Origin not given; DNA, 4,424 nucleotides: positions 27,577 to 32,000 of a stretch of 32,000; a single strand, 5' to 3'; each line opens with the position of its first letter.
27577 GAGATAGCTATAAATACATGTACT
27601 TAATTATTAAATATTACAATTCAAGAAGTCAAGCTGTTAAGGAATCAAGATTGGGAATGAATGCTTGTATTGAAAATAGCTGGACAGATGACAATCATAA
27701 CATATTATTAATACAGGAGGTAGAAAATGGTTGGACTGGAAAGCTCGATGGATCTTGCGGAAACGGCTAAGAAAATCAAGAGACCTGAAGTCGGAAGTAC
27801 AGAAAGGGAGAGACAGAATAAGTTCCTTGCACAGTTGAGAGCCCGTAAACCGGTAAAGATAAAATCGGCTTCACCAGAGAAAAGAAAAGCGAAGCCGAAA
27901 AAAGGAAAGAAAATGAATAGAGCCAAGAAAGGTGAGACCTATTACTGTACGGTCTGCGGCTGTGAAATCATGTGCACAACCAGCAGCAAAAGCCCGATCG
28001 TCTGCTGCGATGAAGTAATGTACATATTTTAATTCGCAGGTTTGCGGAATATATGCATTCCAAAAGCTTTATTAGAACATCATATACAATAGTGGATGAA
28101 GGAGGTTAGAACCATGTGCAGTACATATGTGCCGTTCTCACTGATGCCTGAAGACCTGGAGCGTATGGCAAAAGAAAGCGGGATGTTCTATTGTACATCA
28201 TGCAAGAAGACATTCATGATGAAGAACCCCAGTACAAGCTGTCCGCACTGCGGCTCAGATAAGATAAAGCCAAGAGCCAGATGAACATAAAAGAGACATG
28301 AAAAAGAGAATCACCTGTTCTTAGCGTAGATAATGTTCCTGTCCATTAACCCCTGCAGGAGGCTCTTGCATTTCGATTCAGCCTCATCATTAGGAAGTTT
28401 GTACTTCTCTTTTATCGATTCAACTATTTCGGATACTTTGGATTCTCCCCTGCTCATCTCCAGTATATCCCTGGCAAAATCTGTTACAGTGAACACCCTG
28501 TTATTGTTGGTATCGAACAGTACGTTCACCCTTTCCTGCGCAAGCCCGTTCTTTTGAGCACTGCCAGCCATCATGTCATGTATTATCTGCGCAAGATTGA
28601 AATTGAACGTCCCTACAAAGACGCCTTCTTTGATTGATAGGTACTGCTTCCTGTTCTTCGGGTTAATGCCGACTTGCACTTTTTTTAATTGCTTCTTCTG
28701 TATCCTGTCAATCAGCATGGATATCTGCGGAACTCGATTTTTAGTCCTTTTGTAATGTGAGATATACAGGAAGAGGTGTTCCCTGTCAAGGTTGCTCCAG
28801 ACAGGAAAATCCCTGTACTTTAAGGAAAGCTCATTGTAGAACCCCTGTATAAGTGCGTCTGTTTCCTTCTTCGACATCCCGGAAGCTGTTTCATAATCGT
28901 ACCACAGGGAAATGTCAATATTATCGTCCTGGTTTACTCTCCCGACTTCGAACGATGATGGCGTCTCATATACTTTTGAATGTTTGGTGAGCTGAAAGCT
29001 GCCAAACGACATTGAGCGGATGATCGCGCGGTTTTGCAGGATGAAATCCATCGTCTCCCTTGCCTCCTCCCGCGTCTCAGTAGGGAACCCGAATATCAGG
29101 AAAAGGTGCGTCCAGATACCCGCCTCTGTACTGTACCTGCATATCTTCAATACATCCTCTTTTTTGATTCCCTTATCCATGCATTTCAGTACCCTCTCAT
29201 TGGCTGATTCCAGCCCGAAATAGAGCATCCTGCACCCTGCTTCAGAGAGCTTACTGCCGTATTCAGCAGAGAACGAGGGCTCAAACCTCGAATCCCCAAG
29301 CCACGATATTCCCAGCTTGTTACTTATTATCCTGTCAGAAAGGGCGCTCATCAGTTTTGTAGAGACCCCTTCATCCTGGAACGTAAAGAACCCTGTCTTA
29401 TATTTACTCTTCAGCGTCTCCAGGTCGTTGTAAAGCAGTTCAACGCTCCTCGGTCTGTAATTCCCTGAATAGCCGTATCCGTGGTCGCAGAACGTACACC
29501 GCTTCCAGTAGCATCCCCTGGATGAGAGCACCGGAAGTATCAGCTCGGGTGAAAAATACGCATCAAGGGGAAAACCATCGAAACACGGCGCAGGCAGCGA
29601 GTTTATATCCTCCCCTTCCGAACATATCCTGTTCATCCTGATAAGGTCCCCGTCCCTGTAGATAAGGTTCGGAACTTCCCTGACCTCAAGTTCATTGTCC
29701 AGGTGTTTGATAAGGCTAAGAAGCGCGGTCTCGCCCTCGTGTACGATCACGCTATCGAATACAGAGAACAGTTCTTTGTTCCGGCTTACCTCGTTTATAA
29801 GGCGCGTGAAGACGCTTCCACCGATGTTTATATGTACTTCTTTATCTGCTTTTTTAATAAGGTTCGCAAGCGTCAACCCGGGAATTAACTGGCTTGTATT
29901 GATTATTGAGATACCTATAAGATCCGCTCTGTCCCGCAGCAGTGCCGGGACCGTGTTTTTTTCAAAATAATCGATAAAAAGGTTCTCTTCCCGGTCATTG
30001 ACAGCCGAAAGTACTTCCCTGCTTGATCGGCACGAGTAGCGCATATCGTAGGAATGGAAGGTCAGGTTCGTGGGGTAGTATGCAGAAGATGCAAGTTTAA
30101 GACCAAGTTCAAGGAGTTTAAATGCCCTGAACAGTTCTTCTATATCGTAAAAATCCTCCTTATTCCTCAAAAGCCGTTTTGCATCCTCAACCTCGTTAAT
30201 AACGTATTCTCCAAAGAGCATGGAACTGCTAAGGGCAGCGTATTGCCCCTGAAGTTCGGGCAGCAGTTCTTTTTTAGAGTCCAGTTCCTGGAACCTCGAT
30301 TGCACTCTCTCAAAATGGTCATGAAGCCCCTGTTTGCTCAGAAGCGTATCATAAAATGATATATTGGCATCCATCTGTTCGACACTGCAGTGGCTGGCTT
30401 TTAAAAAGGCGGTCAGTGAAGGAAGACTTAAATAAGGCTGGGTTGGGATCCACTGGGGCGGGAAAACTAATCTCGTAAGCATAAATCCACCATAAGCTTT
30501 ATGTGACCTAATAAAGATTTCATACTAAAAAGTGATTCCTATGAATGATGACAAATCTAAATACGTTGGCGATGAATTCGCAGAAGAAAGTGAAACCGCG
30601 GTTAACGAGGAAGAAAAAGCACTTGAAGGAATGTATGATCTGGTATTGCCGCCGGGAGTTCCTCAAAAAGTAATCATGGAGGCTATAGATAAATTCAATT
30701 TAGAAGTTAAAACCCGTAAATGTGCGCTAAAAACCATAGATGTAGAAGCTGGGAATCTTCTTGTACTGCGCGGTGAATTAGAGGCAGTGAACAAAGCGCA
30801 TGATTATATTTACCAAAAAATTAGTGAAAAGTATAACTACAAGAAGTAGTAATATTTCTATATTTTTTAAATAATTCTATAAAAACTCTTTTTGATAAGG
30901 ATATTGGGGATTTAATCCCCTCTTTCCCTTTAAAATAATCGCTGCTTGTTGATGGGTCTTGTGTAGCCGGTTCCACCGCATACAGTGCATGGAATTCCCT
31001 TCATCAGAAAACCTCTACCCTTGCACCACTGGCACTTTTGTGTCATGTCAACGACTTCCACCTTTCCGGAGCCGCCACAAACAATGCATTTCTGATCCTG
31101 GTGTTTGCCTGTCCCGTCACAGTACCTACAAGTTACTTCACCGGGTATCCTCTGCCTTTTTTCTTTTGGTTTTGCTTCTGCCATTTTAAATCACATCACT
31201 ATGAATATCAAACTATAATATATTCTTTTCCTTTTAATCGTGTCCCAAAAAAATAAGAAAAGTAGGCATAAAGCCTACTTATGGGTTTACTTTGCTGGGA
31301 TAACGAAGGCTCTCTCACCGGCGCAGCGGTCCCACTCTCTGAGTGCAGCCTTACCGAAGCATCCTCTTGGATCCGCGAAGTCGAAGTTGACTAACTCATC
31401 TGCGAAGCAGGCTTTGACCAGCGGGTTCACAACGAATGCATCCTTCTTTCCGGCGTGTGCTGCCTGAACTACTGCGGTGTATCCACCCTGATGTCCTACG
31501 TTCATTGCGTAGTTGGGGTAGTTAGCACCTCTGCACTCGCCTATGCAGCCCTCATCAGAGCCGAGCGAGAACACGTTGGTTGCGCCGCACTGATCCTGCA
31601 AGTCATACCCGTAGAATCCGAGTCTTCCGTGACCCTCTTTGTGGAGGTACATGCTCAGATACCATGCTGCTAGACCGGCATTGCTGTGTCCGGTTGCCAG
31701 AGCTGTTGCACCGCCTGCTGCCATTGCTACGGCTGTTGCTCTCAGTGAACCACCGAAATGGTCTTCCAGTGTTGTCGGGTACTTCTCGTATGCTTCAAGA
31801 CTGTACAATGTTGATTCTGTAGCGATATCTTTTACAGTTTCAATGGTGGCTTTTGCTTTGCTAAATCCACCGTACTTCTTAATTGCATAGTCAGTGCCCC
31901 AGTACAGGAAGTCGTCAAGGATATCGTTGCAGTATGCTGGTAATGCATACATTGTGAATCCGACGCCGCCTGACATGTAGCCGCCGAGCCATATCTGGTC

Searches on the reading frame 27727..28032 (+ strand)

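Call 6: search_protein_families(library=pfam, proteins=[window:27727-28032:+], max_evalue=0.01)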
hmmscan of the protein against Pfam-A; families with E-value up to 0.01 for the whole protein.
window:27727-28032:+ (101 aa): 1 family
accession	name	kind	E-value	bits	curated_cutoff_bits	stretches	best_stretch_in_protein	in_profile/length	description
PF06397.17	Desulfoferrod_N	-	0.0012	18.9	23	1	66-98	1-33/36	Desulfoferrodoxin, N-terminal domain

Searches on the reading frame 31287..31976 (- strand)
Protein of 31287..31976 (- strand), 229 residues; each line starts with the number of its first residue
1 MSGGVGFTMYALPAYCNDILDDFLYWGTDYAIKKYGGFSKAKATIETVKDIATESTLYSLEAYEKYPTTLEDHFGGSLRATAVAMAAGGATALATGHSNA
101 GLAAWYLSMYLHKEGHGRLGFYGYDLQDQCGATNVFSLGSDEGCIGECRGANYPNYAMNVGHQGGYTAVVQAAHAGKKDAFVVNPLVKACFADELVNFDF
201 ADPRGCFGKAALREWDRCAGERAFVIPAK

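Call 6: search_protein_families(library=pfam, proteins=[window:31287-31976:-], max_evalue=0.01)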
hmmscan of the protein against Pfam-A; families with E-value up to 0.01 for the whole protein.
window:31287-31976:- (229 aa): 1 family
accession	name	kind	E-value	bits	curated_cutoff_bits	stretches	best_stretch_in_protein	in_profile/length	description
PF02249.22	MCR_alpha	-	2.3e-53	180.5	25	1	1-119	9-127/127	Methyl-coenzyme M reductase alpha subunit, C-terminal domain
